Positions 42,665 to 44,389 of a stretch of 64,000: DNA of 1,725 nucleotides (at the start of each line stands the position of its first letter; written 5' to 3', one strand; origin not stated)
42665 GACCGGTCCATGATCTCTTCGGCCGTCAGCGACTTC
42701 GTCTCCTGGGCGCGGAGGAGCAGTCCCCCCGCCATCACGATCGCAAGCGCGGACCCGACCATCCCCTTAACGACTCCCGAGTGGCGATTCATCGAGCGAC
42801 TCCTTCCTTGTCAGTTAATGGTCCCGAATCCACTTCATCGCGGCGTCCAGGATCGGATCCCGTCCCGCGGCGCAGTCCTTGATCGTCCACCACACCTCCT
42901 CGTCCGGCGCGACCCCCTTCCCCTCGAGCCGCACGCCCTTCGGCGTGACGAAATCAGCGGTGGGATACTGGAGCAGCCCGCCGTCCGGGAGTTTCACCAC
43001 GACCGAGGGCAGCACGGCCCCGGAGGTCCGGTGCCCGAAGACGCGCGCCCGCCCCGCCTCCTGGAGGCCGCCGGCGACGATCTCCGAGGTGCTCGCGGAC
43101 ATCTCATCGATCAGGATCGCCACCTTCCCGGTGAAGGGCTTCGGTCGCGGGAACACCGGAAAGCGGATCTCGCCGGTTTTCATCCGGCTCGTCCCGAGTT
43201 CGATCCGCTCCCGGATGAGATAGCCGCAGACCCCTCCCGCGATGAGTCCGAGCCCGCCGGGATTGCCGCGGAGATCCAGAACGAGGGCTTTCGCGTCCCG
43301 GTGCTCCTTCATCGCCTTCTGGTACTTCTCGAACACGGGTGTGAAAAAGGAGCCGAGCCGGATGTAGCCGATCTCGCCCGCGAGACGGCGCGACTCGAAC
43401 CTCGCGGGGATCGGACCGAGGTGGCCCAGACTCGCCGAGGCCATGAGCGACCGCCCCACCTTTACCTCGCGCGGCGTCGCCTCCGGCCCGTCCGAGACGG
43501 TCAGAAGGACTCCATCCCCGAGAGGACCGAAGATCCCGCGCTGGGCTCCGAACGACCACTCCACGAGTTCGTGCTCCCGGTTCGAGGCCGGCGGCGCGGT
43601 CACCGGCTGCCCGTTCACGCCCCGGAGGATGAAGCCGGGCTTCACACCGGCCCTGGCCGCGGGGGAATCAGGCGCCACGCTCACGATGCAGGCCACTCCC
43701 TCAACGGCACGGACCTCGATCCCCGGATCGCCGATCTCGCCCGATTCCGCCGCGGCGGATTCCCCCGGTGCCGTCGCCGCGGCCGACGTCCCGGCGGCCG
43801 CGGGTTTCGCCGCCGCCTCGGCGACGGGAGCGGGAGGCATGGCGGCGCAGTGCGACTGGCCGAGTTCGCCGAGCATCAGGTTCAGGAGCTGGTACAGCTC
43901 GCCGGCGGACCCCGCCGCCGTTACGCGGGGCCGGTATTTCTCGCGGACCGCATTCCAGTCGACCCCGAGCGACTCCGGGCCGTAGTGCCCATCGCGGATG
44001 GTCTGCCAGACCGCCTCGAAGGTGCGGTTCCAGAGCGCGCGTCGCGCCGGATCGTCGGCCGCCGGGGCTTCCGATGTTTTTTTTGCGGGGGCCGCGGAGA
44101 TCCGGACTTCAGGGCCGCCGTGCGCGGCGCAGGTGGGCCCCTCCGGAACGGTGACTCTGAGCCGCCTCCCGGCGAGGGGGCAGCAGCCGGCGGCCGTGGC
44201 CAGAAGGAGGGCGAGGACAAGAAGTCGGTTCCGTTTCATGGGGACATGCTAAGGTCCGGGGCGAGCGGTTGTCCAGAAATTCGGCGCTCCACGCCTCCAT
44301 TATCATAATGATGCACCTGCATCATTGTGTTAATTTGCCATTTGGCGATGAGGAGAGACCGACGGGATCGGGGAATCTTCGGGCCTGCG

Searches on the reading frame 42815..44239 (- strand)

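Call 34: search_protein_families(library=pfam, proteins=[window:42815-44239:-], max_evalue=0.001)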
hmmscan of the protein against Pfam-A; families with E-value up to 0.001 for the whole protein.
window:42815-44239:- (474 aa): 4 families
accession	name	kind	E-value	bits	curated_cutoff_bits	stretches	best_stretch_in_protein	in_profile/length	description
PF03572.23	Peptidase_S41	-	2.7e-32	112.1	24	1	290-449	2-165/165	Peptidase family S41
PF14684.11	Tricorn_C1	-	2.1e-13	50.4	24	1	69-124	4-59/59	Tricorn protease C1 domain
PF17820.7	PDZ_6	-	1.5e-06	28.3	27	1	185-214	2-31/54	PDZ domain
PF13180.12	PDZ_2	-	0.00014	22.5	27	1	173-214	4-45/80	PDZ domain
